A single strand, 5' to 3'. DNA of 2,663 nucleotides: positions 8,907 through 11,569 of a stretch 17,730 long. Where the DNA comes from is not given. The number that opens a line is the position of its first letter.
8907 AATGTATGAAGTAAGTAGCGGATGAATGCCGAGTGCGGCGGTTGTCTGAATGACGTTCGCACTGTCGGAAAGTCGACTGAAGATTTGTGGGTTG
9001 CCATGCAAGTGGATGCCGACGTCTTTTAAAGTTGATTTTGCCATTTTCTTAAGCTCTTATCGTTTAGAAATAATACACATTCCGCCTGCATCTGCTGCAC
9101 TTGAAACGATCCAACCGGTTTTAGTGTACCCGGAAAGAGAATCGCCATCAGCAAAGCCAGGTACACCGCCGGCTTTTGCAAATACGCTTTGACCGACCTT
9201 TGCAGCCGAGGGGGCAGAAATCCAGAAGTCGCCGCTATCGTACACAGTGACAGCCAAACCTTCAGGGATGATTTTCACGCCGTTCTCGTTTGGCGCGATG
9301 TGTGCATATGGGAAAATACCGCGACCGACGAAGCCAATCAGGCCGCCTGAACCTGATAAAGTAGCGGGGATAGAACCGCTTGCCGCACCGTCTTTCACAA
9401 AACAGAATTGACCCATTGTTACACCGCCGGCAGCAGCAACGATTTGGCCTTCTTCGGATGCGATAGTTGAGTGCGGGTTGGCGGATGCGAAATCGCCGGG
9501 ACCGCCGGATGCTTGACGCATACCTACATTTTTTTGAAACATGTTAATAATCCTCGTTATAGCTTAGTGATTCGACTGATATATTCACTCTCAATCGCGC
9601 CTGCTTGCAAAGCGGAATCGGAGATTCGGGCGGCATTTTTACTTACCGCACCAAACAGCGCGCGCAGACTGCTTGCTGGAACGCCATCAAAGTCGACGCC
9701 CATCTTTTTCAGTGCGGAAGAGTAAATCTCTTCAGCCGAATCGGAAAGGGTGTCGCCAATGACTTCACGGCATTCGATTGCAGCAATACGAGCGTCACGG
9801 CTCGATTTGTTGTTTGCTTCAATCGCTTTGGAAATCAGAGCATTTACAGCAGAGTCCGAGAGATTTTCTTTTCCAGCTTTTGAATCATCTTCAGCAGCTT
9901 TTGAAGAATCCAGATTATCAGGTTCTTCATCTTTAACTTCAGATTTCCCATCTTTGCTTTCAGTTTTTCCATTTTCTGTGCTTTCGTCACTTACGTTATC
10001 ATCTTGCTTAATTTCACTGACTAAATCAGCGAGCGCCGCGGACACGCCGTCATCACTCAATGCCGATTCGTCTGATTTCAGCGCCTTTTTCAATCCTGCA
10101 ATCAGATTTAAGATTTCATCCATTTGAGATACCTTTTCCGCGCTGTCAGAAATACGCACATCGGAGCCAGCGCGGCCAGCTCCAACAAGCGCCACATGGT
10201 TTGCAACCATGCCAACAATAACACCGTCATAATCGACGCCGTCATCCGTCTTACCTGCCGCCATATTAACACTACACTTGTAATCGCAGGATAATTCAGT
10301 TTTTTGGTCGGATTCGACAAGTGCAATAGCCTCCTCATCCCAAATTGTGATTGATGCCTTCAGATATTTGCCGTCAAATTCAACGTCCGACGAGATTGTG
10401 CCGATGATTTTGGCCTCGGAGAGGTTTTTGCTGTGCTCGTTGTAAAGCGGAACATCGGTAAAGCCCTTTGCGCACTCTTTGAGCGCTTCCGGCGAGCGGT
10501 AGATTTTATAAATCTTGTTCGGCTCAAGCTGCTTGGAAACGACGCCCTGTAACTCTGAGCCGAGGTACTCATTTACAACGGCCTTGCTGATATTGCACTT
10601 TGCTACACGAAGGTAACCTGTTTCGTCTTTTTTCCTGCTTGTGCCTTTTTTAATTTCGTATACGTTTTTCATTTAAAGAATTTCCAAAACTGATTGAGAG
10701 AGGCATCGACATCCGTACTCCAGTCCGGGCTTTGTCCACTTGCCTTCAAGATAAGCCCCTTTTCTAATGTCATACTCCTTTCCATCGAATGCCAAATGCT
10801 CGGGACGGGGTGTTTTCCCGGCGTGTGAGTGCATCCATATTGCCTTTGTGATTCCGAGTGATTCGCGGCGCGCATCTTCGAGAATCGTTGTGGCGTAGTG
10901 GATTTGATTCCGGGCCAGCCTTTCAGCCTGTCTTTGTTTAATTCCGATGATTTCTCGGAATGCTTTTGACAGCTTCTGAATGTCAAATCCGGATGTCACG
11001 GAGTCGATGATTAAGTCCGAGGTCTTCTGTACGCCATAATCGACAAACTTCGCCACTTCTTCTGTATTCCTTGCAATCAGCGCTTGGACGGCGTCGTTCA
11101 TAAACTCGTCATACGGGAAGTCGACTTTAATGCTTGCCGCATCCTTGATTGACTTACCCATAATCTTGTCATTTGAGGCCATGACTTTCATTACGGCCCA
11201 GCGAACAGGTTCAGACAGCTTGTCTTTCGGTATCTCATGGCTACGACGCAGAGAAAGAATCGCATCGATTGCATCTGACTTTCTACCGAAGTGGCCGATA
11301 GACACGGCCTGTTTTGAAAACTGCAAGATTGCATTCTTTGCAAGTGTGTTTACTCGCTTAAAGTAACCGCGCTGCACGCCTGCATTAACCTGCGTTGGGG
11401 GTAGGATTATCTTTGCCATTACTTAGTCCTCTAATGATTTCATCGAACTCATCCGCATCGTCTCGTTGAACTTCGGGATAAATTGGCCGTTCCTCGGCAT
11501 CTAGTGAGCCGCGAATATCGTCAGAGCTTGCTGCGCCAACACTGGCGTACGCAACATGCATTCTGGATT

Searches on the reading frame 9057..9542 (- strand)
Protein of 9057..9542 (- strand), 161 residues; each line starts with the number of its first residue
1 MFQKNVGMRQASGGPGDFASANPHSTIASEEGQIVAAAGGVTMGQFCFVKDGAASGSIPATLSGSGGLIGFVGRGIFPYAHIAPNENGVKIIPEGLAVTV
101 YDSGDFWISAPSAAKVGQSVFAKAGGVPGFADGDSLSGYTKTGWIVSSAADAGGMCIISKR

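Call 46: search_protein_families(library=phrogs, max_evalue=0.001, proteins=[window:9057-9542:-])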
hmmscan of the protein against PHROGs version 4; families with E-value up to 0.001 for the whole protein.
window:9057-9542:- (161 aa): 1 family
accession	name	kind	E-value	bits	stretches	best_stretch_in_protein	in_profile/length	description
phrog_2122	-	head and packaging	1.3e-33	116.9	1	2-160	3-162/165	minor head protein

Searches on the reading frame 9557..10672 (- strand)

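Call 46: search_protein_families(library=phrogs, max_evalue=0.001, proteins=[window:9557-10672:-])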
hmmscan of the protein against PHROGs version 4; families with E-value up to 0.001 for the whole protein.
window:9557-10672:- (371 aa): 7 families
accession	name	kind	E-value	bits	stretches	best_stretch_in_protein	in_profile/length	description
phrog_2229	-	head and packaging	2e-74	252.4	1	9-349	12-400/428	head maturation protease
phrog_30637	-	unknown function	1.7e-56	192.8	1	13-370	739-1118/1119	-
phrog_12864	-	head and packaging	4.8e-47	162.1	1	2-264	29-305/468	head maturation protease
phrog_530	-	head and packaging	4.2e-39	135.8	1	1-354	17-349/390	head maturation protease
phrog_3778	-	head and packaging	4.7e-34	119.2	1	11-286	157-441/593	head maturation protease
phrog_16985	-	unknown function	1.1e-11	45.5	1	17-257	17-261/436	-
phrog_1961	-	unknown function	6.2e-10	39.8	1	103-285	109-281/417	-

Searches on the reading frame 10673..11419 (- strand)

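Call 46: search_protein_families(library=phrogs, max_evalue=0.001, proteins=[window:10673-11419:-])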
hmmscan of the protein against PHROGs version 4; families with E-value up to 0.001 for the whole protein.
window:10673-11419:- (248 aa): 9 families
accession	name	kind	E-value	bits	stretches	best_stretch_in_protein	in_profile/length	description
phrog_324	-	head and packaging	6.8e-37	128.7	1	3-246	66-319/624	head morphogenesis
phrog_4529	-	head and packaging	6.7e-14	53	1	32-241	70-284/533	minor head protein and DNA pilot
phrog_595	-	head and packaging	2e-12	48.2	1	110-244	173-297/513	head maturation protease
phrog_15127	-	head and packaging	8.2e-09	35.5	1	84-225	82-224/602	head protein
phrog_2468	-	head and packaging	6.2e-08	33.5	1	91-215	107-235/303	head morphogenesis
phrog_6577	-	unknown function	2.2e-05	23.9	1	110-243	95-228/1066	-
phrog_7625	-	head and packaging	2.9e-05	24.2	1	134-246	136-250/504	head morphogenesis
phrog_758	-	head and packaging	7.8e-05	23.1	1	109-245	154-291/326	head morphogenesis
phrog_115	-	head and packaging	0.00083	19.6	1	130-219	207-295/665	minor head protein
